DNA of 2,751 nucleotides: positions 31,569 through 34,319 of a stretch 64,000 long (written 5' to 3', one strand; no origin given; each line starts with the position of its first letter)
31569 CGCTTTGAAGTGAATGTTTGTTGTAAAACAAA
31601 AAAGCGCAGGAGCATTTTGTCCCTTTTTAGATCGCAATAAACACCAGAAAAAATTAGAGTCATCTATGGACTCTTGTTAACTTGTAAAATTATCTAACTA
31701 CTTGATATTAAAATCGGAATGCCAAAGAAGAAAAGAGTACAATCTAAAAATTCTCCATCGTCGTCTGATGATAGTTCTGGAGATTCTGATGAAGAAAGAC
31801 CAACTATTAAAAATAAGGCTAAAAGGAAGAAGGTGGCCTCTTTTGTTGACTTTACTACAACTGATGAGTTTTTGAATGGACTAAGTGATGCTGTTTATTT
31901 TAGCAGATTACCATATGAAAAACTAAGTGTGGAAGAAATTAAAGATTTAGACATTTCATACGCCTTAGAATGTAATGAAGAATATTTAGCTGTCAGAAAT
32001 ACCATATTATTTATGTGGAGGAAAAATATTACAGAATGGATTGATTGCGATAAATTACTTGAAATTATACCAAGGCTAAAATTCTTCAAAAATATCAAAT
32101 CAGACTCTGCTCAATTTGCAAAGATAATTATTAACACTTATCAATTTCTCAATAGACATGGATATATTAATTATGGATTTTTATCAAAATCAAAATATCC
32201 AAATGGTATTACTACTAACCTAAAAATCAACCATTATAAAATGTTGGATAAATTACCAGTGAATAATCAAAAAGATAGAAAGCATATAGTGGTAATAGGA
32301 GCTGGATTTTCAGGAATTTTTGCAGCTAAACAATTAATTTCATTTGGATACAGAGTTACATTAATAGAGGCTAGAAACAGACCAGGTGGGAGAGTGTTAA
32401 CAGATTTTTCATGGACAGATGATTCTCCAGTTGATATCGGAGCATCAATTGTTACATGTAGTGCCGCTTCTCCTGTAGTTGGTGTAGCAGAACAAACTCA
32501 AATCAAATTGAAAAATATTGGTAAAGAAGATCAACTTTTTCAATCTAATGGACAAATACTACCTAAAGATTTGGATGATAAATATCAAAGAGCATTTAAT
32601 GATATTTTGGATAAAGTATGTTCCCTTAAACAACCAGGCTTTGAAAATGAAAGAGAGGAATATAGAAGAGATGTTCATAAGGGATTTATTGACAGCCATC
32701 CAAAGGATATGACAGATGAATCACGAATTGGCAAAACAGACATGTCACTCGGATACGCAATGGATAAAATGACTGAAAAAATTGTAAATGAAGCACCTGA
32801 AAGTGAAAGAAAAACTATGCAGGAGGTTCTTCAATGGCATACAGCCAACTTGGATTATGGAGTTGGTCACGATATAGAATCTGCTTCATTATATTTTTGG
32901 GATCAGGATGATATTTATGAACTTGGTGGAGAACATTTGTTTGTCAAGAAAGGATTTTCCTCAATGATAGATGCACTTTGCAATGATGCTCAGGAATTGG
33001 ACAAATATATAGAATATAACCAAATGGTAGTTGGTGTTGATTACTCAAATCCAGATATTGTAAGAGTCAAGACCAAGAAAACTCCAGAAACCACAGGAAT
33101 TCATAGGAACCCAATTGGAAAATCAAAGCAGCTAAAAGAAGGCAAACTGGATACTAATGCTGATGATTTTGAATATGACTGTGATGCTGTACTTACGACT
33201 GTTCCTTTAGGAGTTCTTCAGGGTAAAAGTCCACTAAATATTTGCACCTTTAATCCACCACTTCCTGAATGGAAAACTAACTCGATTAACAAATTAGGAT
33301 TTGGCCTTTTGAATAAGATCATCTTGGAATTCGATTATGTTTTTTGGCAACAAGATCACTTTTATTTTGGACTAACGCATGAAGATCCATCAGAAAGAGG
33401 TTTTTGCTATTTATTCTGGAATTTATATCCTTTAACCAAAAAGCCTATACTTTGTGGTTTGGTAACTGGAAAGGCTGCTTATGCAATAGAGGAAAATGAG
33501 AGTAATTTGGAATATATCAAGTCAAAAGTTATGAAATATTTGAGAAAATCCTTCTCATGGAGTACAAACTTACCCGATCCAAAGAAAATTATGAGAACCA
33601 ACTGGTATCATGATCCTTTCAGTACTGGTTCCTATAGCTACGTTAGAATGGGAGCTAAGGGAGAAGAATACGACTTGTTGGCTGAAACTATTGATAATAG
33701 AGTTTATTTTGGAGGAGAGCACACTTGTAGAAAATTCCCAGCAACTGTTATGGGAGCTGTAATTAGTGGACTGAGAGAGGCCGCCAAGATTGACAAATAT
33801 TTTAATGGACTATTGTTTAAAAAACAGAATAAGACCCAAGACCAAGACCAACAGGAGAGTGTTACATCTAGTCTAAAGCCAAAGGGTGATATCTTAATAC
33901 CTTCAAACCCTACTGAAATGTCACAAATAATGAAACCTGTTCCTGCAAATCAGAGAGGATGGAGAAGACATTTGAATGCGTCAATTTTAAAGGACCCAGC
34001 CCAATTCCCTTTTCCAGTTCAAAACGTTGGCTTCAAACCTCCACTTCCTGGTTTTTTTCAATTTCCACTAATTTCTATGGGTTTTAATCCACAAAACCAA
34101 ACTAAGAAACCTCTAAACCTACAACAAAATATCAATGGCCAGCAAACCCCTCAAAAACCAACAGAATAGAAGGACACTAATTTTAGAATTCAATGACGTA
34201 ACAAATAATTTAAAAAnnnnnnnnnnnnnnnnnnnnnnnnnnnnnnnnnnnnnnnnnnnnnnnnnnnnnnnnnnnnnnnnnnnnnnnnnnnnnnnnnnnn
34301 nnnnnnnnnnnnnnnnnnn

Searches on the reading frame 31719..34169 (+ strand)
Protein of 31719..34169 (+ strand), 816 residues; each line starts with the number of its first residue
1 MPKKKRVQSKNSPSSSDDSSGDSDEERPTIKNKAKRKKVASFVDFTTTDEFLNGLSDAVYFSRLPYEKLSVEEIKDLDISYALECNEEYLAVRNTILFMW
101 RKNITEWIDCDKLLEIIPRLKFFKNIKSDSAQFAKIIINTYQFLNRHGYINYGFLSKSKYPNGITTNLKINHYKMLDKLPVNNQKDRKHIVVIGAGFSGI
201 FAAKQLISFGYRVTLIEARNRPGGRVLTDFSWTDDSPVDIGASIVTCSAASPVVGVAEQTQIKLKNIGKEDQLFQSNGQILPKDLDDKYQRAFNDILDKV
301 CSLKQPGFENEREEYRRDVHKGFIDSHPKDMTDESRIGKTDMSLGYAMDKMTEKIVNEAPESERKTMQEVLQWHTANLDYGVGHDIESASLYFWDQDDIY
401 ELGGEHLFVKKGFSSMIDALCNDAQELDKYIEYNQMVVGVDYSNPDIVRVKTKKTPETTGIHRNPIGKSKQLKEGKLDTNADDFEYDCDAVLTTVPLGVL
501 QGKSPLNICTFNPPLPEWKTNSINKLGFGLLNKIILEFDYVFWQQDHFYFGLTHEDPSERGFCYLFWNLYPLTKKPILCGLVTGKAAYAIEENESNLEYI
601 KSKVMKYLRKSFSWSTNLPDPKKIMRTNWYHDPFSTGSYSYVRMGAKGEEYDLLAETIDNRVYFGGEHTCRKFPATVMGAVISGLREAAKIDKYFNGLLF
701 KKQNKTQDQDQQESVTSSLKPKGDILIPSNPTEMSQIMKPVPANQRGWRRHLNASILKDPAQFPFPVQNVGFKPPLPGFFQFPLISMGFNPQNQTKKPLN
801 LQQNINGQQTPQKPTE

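Call 7: search_protein_families(library=pfam, proteins=[window:31719-34169:+], max_evalue=0.01)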
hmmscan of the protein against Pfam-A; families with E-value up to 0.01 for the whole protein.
window:31719-34169:+ (816 aa): 8 families
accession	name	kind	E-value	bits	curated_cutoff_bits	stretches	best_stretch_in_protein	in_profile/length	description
PF01593.30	Amino_oxidase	-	2e-68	232.1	19.8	1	197-691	1-442/443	Flavin containing amine oxidoreductase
PF13450.12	NAD_binding_8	-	8.1e-11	42.5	21.9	1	192-251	1-58/68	NAD(P)-binding Rossmann-like domain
PF04433.23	SWIRM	-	9.3e-09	35.8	28.6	1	84-152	24-84/84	SWIRM domain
PF07992.20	Pyr_redox_2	-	3.6e-07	30.3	26.1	1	180-226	135-180/291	Pyridine nucleotide-disulphide oxidoreductase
PF03486.20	HI0933_like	-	5.7e-07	29.7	50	1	189-227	2-40/244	HI0933-like protein Rossmann domain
PF00070.33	Pyr_redox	-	2.5e-06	28.3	22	1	189-223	1-35/82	Pyridine nucleotide-disulphide oxidoreductase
PF01266.30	DAO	-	1e-05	25.7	27.9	1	190-224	2-37/353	FAD dependent oxidoreductase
PF12831.13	FAD_oxidored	-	7.2e-05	22.7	27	1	190-236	2-48/416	FAD dependent oxidoreductase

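Call 10: find_encoding_contigs(protein=window:31719-34166:+, flank=10000, max_places=6)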
Protein window:31719-34166:+ (816 aa): no gene with exactly this product is on record in the collection.

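Call 35: find_homologous_proteins(query=window:31719-34166:+, max_evalue=1e-30)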
Query window:31719-34166:+ (816 aa): 152 proteins with E <= 1e-30 among 8000 candidates; the best 120 are listed.
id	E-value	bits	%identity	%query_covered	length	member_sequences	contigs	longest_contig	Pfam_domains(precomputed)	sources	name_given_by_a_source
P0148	1.2e-293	995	61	86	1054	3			PF01593.31,PF13450.13,PF07992.21,PF00070.34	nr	nr:unnamed protein product [Naegleria fowleri]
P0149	4.5e-275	933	52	95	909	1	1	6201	PF01593.31,PF13450.13,PF07992.21,PF00070.34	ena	-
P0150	3.4e-250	851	56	83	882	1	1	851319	PF01593.31,PF13450.13,PF07992.21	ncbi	ncbi:hypothetical protein ABK040_001276 [Willaertia magna]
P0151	3.2e-86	308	33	82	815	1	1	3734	PF01593.31,PF13450.13,PF04433.24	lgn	-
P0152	6.1e-83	298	35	77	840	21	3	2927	PF01593.31,PF13450.13,PF04433.24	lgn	-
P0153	6.8e-83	297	33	79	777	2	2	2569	PF01266.31,PF01593.31,PF13450.13,PF00890.31,PF07992.21,PF00070.34,PF13738.13,PF01262.28,PF04433.24,PF12831.14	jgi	-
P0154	9.8e-83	297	41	40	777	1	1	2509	PF01266.31,PF01593.31,PF13450.13,PF00890.31,PF07992.21,PF00070.34,PF01262.28,PF04433.24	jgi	-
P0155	1.9e-82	296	32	87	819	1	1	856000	PF01266.31,PF01593.31,PF13450.13,PF04433.24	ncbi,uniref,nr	ncbi:unnamed protein product [Cuscuta campestris]|uniref:SWIRM domain-containing protein n=1 Tax=Cus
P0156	2.2e-82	296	41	40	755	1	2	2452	PF01266.31,PF01593.31,PF13450.13,PF00890.31,PF07992.21,PF00070.34,PF01262.28,PF04433.24,PF12831.14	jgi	-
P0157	2.8e-82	295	39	42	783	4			PF01266.31,PF01593.31,PF13450.13,PF00890.31,PF07992.21,PF00070.34,PF13738.13,PF01262.28,PF04433.24,PF12831.14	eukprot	eukprot:TRINITY_DN8539_c0_g1_i1.p1 TRINITY_DN8539_c0_g1~~TRINITY_DN8539_c0_g1_i1.p1 ORF type:complet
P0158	3.5e-82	295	33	78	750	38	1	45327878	PF01946.24,PF01266.31,PF01593.31,PF13450.13,PF07992.21,PF04433.24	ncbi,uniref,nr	ncbi:hypothetical protein Goarm_001052 [Gossypium armourianum]|uniref:SWIRM domain-containing protei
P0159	8.2e-82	294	32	81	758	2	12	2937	PF01266.31,PF01593.31,PF13450.13,PF07992.21,PF04433.24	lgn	-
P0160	1.2e-81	293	31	89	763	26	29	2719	PF01593.31,PF13450.13,PF07992.21,PF04433.24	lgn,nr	nr:lysine-specific histone demethylase 1 homolog 2-like [Solanum lycopersicum] XP_025887929.1 lysine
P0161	2.9e-81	292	32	81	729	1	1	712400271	PF01946.24,PF01593.31,PF13450.13,PF04433.24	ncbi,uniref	ncbi:lysine-specific histone demethylase 1 homolog 1 [Rutidosis leptorrhynchoides]|uniref:lysine-spe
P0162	4.2e-81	292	33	74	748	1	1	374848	PF01266.31,PF01593.31,PF13450.13,PF07992.21,PF04433.24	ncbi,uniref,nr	ncbi:lysine-specific histone demethylase 1 homolog 2 [Gastrolobium bilobum]|uniref:lysine-specific h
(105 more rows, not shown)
